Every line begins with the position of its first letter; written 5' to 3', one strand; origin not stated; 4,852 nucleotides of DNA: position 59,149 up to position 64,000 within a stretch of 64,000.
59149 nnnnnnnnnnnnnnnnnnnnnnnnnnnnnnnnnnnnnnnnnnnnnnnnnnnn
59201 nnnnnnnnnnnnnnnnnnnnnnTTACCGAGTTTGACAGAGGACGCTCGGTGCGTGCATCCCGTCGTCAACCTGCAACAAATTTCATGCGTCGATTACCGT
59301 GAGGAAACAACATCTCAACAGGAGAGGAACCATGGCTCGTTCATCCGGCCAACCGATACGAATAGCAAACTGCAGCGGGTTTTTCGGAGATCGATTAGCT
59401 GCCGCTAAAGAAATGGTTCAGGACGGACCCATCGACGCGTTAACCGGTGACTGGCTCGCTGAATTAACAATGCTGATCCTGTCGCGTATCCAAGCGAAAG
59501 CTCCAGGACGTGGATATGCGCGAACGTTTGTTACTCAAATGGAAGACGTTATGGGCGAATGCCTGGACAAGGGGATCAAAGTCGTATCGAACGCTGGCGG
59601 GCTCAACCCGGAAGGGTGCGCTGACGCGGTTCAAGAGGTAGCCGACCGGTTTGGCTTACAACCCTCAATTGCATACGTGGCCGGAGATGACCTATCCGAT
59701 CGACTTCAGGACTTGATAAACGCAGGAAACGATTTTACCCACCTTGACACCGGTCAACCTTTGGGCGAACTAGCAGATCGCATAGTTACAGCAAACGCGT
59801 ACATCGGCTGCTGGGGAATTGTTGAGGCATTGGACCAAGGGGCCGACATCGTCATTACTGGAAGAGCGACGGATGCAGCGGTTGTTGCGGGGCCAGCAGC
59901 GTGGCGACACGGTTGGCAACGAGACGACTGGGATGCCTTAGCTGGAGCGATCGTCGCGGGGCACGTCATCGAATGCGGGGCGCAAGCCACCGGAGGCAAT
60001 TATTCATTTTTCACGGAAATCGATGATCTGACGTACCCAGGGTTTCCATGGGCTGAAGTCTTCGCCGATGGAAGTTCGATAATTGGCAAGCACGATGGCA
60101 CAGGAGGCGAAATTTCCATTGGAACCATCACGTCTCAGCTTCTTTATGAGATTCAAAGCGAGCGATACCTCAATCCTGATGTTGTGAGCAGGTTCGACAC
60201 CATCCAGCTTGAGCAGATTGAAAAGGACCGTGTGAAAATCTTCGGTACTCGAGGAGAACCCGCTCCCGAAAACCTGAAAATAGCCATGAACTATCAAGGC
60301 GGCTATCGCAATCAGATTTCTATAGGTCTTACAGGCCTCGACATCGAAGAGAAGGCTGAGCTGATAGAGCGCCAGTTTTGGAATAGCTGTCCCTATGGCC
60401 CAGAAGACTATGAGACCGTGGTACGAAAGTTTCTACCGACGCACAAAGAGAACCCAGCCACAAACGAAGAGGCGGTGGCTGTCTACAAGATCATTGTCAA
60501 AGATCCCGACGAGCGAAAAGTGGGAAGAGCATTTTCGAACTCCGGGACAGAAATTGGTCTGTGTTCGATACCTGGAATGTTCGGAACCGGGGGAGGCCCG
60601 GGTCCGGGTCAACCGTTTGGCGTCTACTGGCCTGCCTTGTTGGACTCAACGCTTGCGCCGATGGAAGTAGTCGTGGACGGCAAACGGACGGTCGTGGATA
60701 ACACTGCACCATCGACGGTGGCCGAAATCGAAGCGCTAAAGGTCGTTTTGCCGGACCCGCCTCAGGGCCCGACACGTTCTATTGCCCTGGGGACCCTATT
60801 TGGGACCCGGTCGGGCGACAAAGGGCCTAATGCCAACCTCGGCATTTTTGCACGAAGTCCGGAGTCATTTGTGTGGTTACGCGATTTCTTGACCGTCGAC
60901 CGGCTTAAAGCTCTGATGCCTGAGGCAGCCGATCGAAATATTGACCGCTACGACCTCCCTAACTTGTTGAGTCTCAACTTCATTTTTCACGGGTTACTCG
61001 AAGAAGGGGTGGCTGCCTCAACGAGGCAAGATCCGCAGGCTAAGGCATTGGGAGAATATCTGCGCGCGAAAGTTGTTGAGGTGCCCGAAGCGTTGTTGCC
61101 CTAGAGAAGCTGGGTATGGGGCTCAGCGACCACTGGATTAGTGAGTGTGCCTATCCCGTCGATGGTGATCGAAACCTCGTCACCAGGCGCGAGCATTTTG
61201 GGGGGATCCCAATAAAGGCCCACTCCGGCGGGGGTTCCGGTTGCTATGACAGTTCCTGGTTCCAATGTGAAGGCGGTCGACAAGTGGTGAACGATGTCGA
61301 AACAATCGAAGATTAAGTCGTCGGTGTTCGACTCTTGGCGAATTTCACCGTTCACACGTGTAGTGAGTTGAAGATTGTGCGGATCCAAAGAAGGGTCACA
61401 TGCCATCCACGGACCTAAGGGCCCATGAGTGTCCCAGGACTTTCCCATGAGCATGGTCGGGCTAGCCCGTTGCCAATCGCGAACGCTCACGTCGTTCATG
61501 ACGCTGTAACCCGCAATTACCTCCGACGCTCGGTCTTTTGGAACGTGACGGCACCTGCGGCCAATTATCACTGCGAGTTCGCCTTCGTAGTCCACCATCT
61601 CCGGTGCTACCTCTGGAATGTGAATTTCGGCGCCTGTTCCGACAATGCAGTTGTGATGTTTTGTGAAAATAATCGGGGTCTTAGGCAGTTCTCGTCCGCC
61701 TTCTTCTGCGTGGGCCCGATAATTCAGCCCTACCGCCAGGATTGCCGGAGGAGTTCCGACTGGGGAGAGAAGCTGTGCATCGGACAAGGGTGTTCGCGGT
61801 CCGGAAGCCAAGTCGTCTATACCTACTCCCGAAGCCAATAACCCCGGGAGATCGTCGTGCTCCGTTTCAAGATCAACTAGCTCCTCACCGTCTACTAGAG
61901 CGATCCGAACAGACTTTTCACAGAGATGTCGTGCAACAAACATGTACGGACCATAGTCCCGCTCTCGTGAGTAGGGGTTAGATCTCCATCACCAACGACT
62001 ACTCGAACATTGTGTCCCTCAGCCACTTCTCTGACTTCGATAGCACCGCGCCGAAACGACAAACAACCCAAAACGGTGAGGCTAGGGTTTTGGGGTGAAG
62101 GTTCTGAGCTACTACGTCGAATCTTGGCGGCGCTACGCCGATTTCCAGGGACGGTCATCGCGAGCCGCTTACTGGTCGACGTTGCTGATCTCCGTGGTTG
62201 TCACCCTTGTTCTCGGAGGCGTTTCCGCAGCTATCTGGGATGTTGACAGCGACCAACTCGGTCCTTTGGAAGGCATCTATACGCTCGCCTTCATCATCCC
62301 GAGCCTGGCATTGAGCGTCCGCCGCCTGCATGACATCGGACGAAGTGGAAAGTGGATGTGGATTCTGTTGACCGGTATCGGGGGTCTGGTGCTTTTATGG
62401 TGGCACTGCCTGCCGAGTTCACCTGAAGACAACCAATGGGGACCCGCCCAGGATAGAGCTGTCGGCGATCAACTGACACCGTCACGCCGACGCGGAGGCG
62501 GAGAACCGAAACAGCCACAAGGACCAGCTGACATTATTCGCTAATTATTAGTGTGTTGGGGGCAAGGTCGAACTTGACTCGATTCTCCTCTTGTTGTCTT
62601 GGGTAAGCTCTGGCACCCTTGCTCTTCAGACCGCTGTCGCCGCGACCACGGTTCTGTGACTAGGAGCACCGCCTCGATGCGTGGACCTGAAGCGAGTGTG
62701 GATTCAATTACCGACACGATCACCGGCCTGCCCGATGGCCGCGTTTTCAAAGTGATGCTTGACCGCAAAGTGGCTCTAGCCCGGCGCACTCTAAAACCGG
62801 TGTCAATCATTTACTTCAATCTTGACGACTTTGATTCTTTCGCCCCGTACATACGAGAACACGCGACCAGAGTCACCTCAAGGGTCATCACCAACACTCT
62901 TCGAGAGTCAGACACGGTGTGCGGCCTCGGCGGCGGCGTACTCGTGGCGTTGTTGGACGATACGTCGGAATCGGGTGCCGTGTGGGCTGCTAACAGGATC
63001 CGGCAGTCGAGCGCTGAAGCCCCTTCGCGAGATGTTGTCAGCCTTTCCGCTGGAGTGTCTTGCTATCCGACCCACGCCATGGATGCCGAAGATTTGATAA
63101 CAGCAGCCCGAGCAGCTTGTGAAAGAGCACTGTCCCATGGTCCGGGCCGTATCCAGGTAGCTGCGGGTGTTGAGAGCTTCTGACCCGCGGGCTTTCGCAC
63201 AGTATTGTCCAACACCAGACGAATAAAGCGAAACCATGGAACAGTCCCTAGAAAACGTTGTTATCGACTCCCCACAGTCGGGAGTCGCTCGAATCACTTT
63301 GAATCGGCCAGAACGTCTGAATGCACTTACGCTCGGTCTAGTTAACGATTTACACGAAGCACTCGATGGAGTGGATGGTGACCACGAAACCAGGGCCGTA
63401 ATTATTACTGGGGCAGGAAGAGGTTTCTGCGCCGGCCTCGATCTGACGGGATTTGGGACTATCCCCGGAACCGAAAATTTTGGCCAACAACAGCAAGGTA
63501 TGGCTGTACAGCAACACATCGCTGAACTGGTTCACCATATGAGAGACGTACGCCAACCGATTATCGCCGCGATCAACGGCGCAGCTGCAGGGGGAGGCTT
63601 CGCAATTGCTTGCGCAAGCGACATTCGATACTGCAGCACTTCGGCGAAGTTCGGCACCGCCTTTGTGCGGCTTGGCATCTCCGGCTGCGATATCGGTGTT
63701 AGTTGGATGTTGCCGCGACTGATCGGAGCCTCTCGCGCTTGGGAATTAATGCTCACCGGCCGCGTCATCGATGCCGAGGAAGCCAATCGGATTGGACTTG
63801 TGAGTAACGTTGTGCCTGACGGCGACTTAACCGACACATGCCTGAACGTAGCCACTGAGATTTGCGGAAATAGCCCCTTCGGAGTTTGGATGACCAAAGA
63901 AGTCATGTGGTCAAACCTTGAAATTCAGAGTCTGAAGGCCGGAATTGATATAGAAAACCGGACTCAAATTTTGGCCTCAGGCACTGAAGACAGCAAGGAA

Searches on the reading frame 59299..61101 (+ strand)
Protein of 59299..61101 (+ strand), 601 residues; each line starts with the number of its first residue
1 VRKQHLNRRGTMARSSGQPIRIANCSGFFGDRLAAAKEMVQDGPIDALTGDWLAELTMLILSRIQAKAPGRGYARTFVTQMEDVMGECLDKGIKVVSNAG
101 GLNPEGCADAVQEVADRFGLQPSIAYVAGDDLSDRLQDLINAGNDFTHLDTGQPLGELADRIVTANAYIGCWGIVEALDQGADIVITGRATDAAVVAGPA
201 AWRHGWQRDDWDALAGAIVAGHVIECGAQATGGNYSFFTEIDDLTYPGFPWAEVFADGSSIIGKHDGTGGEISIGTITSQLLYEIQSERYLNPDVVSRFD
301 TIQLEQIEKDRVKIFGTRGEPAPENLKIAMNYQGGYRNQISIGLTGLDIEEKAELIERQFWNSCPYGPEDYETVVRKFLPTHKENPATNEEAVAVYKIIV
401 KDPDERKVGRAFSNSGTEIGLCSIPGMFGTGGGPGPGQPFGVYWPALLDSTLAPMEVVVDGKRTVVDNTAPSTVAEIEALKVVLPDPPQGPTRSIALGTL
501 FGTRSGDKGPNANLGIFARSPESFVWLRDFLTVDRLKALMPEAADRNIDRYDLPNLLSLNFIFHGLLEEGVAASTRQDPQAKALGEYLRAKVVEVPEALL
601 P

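Call 26: search_protein_families(library=pfam, proteins=[window:59299-61101:+], max_evalue=0.0001)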
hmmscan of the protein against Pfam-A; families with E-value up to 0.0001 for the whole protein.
window:59299-61101:+ (601 aa): 2 families
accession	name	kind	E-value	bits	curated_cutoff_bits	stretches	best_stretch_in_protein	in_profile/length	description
PF07287.17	AtuA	-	8.3e-158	526.2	22.8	1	20-457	1-435/437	Acyclic terpene utilisation family protein AtuA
PF23544.1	AtuA_ferredoxin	-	8.9e-18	65.1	27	1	497-591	3-110/113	AtuA ferredoxin-like domain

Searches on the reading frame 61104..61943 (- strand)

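Call 26: search_protein_families(library=pfam, proteins=[window:61104-61943:-], max_evalue=0.0001)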
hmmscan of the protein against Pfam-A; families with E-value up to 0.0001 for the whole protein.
window:61104-61943:- (280 aa): 1 family
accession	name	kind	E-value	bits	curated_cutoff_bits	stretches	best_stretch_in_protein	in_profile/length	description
PF01557.24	FAA_hydrolase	-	4.7e-68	229.5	23.9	1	68-272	2-214/214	Fumarylacetoacetate (FAA) hydrolase C-terminal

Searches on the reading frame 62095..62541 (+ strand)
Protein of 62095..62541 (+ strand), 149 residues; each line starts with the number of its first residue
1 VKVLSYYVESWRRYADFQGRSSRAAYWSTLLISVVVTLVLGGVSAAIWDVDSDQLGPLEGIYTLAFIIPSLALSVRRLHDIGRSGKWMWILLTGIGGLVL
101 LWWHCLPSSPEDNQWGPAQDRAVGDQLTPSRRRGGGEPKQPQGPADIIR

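Call 26: search_protein_families(library=pfam, proteins=[window:62095-62541:+], max_evalue=0.0001)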
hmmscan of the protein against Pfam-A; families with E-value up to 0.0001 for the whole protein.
window:62095-62541:+ (149 aa): 1 family
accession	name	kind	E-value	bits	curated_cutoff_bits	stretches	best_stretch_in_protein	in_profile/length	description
PF05656.20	DUF805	-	4.8e-26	91.8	25.7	1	14-117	1-111/111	Protein of unknown function (DUF805)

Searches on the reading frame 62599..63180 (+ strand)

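Call 26: search_protein_families(library=pfam, proteins=[window:62599-63180:+], max_evalue=0.0001)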
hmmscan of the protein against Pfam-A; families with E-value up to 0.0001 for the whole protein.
window:62599-63180:+ (194 aa): 1 family
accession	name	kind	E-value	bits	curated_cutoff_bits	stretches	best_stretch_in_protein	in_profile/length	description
PF00990.26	GGDEF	-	5.1e-15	56.1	23.8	1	37-181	2-158/161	Diguanylate cyclase, GGDEF domain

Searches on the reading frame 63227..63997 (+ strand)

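Call 26: search_protein_families(library=pfam, proteins=[window:63227-63997:+], max_evalue=0.0001)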
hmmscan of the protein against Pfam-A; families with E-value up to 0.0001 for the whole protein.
window:63227-63997:+ (257 aa): 2 families
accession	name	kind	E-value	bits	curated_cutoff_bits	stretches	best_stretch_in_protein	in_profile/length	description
PF00378.25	ECH_1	-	7.5e-54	183.1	27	1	17-247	3-224/251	Enoyl-CoA hydratase/isomerase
PF16113.10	ECH_2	-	8.7e-32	111.4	27.2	1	21-203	2-179/335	Enoyl-CoA hydratase/isomerase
